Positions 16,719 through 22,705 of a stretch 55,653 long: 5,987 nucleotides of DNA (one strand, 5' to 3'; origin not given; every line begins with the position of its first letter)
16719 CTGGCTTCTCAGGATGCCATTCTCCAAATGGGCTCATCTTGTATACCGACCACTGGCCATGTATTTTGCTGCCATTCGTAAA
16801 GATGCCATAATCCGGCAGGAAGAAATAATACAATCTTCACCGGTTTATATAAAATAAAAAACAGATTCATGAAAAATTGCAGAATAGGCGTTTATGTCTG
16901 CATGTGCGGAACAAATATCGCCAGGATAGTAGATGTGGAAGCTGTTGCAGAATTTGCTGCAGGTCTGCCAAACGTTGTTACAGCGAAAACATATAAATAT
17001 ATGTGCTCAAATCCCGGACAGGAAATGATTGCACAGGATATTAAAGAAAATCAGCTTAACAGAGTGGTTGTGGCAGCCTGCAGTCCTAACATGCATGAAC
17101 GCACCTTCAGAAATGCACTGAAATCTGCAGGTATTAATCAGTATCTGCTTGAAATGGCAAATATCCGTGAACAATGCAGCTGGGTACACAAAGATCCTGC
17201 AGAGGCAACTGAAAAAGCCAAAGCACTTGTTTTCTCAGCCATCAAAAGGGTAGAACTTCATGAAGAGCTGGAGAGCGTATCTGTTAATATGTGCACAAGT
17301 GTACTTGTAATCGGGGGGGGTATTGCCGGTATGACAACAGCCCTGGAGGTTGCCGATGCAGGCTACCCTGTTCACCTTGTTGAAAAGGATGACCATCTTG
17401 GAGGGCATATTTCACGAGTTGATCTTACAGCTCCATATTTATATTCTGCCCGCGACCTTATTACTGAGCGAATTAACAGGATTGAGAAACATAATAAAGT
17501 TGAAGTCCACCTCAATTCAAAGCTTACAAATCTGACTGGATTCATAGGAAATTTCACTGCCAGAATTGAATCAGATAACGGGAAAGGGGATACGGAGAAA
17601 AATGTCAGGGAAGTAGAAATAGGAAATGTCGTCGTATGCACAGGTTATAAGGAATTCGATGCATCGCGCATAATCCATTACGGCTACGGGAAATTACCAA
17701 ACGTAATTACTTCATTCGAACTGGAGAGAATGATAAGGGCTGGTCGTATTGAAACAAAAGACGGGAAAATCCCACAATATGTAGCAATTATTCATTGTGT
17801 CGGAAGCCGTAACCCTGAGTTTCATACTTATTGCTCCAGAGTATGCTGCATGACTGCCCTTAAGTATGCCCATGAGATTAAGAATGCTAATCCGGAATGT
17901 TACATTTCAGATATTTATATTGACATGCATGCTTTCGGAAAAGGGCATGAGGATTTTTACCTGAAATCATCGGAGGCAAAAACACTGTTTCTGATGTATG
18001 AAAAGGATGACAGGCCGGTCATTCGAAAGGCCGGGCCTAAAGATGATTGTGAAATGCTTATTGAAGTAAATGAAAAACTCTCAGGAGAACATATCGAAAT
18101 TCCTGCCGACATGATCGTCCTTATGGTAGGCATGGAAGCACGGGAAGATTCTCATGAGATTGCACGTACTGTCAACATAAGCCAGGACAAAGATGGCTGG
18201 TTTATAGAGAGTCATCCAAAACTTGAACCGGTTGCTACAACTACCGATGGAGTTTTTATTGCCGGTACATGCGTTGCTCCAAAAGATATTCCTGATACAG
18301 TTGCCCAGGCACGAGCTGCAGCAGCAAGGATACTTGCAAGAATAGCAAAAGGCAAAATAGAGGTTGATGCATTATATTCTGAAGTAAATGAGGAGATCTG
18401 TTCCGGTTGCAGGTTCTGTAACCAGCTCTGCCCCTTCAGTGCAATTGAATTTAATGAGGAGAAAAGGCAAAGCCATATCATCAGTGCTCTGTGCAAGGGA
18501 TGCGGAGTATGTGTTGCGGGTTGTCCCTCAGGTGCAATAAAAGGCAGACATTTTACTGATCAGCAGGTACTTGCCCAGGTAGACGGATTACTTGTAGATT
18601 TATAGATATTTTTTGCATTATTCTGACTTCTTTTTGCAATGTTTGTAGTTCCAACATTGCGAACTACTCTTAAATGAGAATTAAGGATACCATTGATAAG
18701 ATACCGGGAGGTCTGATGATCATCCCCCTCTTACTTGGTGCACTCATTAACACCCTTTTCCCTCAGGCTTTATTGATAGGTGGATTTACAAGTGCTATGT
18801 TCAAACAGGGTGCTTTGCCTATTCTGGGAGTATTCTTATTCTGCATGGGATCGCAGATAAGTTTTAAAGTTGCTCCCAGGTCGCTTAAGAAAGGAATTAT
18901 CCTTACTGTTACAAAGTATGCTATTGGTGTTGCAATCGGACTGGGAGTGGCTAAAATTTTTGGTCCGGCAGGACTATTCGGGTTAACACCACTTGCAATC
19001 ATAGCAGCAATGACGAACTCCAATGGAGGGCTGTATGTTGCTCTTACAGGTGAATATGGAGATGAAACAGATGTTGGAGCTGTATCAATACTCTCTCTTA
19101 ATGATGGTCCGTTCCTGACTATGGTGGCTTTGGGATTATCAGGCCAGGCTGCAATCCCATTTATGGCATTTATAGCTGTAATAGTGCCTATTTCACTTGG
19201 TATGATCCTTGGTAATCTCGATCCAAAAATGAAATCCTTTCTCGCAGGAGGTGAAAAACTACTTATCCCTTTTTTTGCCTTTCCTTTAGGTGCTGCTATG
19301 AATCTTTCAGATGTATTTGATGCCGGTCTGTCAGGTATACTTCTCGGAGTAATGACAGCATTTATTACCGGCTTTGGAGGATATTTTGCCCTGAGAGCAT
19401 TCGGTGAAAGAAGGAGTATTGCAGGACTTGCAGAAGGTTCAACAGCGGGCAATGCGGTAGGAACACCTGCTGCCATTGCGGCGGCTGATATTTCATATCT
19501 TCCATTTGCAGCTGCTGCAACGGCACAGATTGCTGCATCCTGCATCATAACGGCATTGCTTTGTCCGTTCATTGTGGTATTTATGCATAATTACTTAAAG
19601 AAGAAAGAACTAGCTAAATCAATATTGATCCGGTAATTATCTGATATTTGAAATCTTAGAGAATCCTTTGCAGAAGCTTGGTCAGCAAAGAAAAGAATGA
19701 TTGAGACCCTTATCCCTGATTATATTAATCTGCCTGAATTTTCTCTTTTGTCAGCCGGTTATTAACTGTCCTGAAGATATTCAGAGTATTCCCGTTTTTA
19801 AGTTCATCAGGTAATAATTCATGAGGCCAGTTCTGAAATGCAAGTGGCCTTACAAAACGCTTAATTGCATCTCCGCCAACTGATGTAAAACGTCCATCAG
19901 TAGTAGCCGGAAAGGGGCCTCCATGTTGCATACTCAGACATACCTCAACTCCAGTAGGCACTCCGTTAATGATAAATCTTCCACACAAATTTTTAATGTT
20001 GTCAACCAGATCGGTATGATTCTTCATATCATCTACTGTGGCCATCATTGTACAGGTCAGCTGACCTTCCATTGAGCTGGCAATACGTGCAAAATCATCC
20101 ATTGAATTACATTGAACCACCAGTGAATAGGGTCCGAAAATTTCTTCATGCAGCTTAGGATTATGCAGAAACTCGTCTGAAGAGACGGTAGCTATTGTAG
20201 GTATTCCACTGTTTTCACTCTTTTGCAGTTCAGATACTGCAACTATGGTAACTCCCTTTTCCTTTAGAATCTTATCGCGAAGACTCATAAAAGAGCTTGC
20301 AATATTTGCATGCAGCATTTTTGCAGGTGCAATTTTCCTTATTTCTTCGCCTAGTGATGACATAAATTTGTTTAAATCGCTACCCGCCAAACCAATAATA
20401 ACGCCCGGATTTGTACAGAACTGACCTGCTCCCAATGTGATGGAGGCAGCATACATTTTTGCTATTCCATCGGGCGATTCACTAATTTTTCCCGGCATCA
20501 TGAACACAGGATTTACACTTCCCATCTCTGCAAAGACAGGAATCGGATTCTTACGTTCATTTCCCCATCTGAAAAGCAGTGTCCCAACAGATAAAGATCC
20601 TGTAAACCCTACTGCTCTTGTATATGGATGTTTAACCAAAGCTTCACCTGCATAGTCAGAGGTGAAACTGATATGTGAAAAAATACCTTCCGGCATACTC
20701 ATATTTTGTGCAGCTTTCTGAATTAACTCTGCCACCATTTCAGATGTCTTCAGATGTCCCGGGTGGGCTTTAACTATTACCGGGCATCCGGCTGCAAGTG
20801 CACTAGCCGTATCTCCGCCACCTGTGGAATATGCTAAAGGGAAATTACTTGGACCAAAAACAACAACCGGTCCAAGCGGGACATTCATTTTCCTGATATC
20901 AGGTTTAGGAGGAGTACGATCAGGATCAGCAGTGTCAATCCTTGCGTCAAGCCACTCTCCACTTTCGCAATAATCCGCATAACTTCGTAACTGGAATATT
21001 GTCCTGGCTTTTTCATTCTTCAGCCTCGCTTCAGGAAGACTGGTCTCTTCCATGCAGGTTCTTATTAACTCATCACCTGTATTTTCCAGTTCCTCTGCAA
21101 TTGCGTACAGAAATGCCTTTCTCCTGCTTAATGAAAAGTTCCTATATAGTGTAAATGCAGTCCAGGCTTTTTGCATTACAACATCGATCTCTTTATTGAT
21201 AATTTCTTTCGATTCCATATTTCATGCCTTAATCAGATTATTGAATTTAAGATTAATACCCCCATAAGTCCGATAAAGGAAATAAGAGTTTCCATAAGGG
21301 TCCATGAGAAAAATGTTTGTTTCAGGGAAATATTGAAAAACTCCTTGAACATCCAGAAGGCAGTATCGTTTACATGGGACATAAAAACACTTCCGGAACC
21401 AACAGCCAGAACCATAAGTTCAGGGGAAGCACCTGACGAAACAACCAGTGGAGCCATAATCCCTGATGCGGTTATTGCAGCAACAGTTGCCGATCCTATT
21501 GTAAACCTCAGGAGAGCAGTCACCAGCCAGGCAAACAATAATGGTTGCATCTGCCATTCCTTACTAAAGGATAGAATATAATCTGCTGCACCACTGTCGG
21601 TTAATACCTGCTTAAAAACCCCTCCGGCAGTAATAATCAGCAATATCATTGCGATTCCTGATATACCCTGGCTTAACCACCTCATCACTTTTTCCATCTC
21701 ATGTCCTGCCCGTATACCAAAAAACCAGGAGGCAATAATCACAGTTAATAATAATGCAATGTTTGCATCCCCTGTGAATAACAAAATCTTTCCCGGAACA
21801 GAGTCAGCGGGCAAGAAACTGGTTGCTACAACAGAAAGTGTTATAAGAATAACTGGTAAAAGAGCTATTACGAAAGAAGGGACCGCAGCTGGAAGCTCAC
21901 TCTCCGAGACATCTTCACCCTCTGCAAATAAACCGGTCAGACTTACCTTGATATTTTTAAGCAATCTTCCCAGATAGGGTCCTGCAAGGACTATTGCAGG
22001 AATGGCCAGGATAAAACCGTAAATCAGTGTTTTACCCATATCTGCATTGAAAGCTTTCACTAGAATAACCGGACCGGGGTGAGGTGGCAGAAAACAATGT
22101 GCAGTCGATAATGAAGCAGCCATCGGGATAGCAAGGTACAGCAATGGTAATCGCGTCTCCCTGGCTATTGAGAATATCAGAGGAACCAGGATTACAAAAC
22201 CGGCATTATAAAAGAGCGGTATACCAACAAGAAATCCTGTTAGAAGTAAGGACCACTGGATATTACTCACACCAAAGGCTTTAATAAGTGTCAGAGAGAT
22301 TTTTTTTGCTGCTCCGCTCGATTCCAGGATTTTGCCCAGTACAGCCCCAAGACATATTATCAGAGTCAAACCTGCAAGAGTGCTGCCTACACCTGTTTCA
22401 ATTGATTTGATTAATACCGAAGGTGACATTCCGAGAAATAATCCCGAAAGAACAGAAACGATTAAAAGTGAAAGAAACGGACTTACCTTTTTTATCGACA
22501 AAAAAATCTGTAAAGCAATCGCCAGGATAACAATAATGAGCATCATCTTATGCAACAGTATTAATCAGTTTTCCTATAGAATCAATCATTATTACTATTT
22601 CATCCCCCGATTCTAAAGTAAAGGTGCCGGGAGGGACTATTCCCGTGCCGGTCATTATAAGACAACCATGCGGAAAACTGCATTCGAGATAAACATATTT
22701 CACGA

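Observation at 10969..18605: Group-3c-type Mvh hydrogenase operon that ends in a Qmo-like membrane module instead of HdrBC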

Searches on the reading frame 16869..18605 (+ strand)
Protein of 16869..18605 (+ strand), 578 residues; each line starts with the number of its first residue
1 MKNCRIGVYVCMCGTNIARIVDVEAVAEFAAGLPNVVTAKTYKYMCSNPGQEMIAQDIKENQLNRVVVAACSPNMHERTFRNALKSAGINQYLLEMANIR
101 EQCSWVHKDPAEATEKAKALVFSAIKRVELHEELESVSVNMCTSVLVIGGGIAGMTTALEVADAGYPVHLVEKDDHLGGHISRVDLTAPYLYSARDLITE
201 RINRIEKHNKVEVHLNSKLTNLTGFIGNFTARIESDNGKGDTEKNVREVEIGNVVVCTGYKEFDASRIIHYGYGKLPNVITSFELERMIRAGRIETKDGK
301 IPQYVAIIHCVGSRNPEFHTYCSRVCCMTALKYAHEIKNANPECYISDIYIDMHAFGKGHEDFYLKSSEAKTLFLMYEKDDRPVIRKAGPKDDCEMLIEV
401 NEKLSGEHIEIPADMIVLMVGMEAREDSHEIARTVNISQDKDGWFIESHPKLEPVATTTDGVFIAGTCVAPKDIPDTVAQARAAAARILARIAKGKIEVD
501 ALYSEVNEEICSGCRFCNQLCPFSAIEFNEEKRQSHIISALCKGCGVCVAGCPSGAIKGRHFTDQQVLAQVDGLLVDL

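Call 3: search_protein_families(library=pfam, proteins=[window:16869-18605:+], max_evalue=0.01)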
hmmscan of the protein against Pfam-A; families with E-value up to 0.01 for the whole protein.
window:16869-18605:+ (578 aa): 20 families
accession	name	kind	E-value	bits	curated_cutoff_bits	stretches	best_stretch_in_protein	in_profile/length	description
PF07992.20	Pyr_redox_2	-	7.1e-13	49.1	26.1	1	144-265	2-114/291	Pyridine nucleotide-disulphide oxidoreductase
PF00037.32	Fer4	-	1.4e-09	37.8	21.1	2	537-558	3-24/24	4Fe-4S binding domain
PF13450.12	NAD_binding_8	-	6.3e-09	36.4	21.9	1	147-185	1-39/68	NAD(P)-binding Rossmann-like domain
PF12831.13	FAD_oxidored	-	3e-08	33.8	27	1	145-219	2-54/416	FAD dependent oxidoreductase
PF00890.30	FAD_binding_2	-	6e-08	32.7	20.4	1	145-181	2-38/414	FAD binding domain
PF14697.11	Fer4_21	-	7.6e-08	32.8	35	1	505-557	2-57/59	4Fe-4S dicluster domain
PF01266.30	DAO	-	1e-07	32.2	27.9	1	145-181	2-38/353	FAD dependent oxidoreductase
PF12838.12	Fer4_7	-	1.4e-07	32.3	27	1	511-556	2-52/52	4Fe-4S dicluster domain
PF13237.11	Fer4_10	-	2.8e-07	30.8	25.5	1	506-553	4-53/53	4Fe-4S dicluster domain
PF25160.1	LdpA_Fe-S-bd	-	2e-06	27.9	27.6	1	515-560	7-46/49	LdpA Fe-S cluster-binding domain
PF13738.12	Pyr_redox_3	-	5.8e-06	26.2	30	1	131-261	153-268/305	Pyridine nucleotide-disulphide oxidoreductase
PF13484.11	Fer4_16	-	6e-06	27.4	30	1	542-560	2-20/66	4Fe-4S double cluster binding domain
PF13187.11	Fer4_9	-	1.4e-05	25.5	27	1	511-557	2-52/52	4Fe-4S dicluster domain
PF01593.30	Amino_oxidase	-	3.1e-05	23.9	19.8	1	152-182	1-31/443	Flavin containing amine oxidoreductase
PF12837.12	Fer4_6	-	8.6e-05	22.7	25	1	537-557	4-24/24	4Fe-4S binding domain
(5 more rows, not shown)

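Call 4: search_protein_families(library=ncbifam, proteins=[window:16869-18605:+], max_evalue=0.01)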
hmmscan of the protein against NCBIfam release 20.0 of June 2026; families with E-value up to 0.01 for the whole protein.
window:16869-18605:+ (578 aa): 142 families (the best 25 are shown)
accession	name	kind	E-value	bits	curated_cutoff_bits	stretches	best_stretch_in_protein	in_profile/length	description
NF040770.1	hetero_SS_HdrA2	exception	9.7e-178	592.7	1100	2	243-574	310-640/777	CoB-CoM heterodisulfide reductase HdrA2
NF041778.1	hetero_SS_HdrA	equivalog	2.7e-132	442.2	1400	2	244-575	321-651/771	ferredoxin:CoB-CoM heterodisulfide reductase subunit HdrA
NF041891.1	hdrA_Methbact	equivalog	1.3e-117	394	1300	2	242-577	306-638/762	ferredoxin:CoB-CoM heterodisulfide reductase subunit HdrA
NF009410.0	PRK12771.1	subfamily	5.2e-18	64.9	516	3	140-221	136-214/566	NAD(P)-binding protein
TIGR02179.1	PorD_KorD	subfamily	3.5e-10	39.8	60.05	1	506-558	22-73/78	2-oxoacid:acceptor oxidoreductase, delta subunit, pyruvate/2-ketoisovalerate family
TIGR01944.1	rnfB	subfamily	3.7e-10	39.7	68.7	1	505-565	109-168/190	RnfABCDGE type electron transport complex subunit B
NF007204.0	PRK09625.1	equivalog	5.9e-10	39.3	125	1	506-558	56-107/133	pyruvate flavodoxin oxidoreductase subunit delta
NF005415.0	PRK06991.1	equivalog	2.6e-09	37.1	281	1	504-563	80-138/284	electron transport complex subunit RsxB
NF041087.1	bile_acid_BaiCD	equivalog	3.8e-09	35.2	825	1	133-221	371-457/642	bile acid Fe-S flavoenzyme BaiCD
TIGR03997.1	mycofact_OYE_2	equivalog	4.8e-09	35.2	793.15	1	134-219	368-454/645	mycofactocin system FadH/OYE family oxidoreductase 2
TIGR02700.1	flavo_MJ0208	hypoth_equivalog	6.4e-09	35.4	251.35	1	475-561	112-198/234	dihydromethanopterin reductase (acceptor)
TIGR03315.1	Se_ygfK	equivalog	6.5e-09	33.8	835.3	2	405-494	757-841/1012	putative selenate reductase subunit YgfK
TIGR03294.1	FrhG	equivalog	6.8e-09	35.8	245.5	1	448-555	106-218/228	coenzyme F420 hydrogenase subunit gamma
NF003475.0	PRK05113.1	equivalog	1.2e-08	35.1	203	1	504-560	108-163/190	electron transport complex subunit RsxB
NF006221.0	PRK08348.1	subfamily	1.3e-08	34.6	124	1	507-558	42-93/136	NADH-plastoquinone oxidoreductase subunit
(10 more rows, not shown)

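Call 32: search_solved_structures(query=window:16869-18605:+, max_evalue=0.00001, show_alignments=1)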
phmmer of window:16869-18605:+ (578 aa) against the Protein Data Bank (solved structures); distinct sequences matched with E-value up to 0.00001: 10.
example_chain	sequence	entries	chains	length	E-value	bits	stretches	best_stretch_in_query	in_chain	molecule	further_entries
8rvu_a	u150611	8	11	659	1.6e-153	515.4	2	239-575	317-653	H(2):CoB-CoM heterodisulfide,ferredoxin reductase subunit A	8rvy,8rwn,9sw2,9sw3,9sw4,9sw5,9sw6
8rvv_A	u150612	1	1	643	3.6e-153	514.2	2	239-574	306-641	H(2):CoB-CoM heterodisulfide,ferredoxin reductase subunit A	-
5odc_A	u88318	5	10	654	9.3e-148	496.4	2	241-577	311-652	Heterodisulfide reductase, subunit A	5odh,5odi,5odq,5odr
9sfi_A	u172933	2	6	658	2.2e-137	462.1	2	246-575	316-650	CoB--CoM heterodisulfide reductase iron-sulfur subunit A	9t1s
7bkb_A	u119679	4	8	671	6.2e-127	427.7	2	248-574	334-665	CoB--CoM heterodisulfide reductase iron-sulfur subunit A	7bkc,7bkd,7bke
6tjr_A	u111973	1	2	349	3.2e-46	161.2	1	144-489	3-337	Fumarate reductase/succinate dehydrogenase flavoprotein domain protein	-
9sw6_G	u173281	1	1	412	2.8e-10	42.5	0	504-557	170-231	Polyferredoxin protein MvhB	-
7np8_A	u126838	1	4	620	8.3e-07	31.1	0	502-557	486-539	Coenzyme F420-dependent sulfite reductase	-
7qv7_D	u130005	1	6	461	3.1e-06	29.2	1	505-574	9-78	Hydrogen dependent carbon dioxide reductase subunit HydA2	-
7npa_A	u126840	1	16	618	9.6e-06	27.6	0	503-562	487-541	Coenzyme F420-dependent sulfite reductase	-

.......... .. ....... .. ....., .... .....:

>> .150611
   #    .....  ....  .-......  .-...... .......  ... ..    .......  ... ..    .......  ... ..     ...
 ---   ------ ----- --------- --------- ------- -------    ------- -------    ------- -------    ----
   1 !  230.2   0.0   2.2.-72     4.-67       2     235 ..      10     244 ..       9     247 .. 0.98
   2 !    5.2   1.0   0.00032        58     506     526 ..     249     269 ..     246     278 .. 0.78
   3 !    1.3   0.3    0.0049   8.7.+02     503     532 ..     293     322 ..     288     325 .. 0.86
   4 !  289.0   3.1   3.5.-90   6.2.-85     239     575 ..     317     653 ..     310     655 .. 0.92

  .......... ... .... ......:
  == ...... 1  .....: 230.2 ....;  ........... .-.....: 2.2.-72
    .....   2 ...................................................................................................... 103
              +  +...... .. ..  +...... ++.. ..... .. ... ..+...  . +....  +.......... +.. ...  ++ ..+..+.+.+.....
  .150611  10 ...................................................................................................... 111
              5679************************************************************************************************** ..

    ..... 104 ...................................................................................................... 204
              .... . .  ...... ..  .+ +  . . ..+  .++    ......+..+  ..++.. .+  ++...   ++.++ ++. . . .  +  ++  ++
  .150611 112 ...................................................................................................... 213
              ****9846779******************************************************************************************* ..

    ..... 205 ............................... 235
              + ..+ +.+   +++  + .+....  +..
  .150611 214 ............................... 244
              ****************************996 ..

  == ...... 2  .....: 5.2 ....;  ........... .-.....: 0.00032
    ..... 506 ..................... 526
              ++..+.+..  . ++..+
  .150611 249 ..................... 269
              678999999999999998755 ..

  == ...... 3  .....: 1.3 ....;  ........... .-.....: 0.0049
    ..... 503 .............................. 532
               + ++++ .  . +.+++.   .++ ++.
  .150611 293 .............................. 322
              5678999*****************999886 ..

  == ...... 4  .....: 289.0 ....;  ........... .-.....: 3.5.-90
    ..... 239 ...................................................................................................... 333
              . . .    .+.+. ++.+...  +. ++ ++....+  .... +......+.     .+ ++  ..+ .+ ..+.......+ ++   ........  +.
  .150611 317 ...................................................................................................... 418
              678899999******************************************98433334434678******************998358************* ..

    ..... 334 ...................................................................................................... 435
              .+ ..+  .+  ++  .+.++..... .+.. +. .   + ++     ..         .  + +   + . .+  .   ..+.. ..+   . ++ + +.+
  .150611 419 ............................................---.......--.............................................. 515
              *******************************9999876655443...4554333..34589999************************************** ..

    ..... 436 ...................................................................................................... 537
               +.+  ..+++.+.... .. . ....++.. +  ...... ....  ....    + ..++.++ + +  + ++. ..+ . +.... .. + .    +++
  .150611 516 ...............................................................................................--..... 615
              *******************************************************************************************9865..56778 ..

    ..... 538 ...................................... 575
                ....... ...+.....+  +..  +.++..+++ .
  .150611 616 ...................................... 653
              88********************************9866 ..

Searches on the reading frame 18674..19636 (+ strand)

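Call 3: search_protein_families(library=pfam, proteins=[window:18674-19636:+], max_evalue=0.01)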
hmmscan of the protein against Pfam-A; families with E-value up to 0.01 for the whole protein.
window:18674-19636:+ (320 aa): 1 family
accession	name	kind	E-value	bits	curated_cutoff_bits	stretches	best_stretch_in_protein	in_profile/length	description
PF03812.18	KdgT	-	1.7e-123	412.3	25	1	3-305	1-303/305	2-keto-3-deoxygluconate permease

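Call 4: search_protein_families(library=ncbifam, proteins=[window:18674-19636:+], max_evalue=0.01)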
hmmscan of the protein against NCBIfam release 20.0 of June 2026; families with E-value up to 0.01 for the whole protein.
window:18674-19636:+ (320 aa): 1 family
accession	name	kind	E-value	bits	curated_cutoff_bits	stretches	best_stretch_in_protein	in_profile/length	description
TIGR00793.1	kdgT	equivalog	1.3e-75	254.9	453.8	1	1-306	1-311/314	2-keto-3-deoxygluconate transporter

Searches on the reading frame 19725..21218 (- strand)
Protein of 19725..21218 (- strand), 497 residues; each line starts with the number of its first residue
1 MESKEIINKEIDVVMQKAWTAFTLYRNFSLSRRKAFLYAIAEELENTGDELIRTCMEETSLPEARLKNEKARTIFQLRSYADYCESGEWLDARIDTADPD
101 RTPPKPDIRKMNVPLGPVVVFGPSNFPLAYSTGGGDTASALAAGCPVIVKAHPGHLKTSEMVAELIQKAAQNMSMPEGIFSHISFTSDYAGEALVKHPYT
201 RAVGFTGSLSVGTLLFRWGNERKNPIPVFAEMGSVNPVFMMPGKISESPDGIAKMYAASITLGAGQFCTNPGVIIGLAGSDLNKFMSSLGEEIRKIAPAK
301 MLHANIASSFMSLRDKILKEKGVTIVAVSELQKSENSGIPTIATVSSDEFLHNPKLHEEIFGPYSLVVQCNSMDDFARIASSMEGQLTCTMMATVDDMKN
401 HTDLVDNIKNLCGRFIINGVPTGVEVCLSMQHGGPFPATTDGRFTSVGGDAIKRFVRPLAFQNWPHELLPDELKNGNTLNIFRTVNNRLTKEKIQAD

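Call 7: search_protein_families(library=pfam, proteins=[window:19725-21218:-], max_evalue=0.00001)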
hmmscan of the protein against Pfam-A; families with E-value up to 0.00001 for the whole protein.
window:19725-21218:- (497 aa): 1 family
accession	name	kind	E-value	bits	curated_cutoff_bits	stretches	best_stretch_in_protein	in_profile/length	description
PF00171.27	Aldedh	-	2.7e-40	138.7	23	1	8-426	28-431/461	Aldehyde dehydrogenase family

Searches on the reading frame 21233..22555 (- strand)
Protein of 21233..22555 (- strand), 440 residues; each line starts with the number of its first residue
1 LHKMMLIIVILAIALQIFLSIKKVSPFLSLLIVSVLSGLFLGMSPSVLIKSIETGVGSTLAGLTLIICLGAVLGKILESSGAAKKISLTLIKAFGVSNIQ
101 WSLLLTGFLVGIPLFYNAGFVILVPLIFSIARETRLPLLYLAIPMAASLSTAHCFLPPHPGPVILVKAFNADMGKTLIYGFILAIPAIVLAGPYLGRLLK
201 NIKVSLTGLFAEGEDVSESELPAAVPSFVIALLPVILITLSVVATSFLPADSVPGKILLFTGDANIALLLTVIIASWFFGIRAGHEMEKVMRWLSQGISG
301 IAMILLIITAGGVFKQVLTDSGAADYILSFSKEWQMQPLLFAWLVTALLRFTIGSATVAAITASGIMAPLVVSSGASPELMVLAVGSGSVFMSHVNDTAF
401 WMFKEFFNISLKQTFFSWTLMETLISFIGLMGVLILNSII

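Call 7: search_protein_families(library=pfam, proteins=[window:21233-22555:-], max_evalue=0.00001)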
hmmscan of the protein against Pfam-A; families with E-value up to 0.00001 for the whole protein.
window:21233-22555:- (440 aa): 3 families
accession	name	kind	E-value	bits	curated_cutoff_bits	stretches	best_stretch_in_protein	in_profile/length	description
PF02447.22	GntP_permease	-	6.5e-143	477.1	22.5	1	4-437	1-438/440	GntP family permease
PF03600.22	CitMHS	-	8.9e-15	55.1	31.9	1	19-386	4-336/336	Citrate transporter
PF03553.21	Na_H_antiporter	-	3.4e-07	30.3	23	1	164-394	25-256/303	Na+/H+ antiporter family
